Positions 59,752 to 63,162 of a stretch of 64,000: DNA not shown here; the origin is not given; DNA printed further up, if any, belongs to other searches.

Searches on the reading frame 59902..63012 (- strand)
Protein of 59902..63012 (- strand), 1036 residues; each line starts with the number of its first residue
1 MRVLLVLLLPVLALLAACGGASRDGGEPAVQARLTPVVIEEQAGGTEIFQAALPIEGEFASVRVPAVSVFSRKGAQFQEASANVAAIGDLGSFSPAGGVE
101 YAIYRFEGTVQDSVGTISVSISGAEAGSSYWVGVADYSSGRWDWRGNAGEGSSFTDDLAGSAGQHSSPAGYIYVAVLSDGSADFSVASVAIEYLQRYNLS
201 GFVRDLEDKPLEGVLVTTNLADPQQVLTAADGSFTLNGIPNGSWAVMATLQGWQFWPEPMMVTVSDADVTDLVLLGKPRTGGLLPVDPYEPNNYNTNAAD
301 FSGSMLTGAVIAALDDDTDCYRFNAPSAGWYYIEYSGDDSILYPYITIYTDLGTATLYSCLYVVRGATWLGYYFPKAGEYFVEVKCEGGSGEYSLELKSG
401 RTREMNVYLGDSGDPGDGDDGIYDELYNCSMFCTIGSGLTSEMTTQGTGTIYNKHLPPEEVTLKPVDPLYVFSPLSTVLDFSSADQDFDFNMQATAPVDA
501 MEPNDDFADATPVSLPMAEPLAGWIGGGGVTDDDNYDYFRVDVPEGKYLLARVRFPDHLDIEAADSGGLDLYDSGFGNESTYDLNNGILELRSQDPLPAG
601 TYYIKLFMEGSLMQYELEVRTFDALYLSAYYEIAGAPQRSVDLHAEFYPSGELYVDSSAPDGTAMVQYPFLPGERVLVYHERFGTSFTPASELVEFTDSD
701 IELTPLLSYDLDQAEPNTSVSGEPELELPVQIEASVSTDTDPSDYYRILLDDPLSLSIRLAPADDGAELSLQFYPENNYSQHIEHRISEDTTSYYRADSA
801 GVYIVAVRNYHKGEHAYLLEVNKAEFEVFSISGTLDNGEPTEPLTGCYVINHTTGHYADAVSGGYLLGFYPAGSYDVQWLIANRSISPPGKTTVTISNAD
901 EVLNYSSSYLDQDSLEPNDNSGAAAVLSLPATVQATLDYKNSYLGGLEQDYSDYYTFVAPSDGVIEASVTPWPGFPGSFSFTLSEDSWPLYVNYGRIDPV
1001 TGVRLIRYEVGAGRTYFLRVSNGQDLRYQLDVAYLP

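Call 49: search_protein_families(library=pfam, proteins=[window:59902-63012:-], max_evalue=0.0001)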
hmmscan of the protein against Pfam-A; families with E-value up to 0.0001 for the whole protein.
window:59902-63012:- (1036 aa): 1 family
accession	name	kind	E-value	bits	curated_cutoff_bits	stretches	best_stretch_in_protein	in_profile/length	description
PF13620.12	CarboxypepD_reg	-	1.7e-09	38.3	32.3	1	199-272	2-79/82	Carboxypeptidase regulatory-like domain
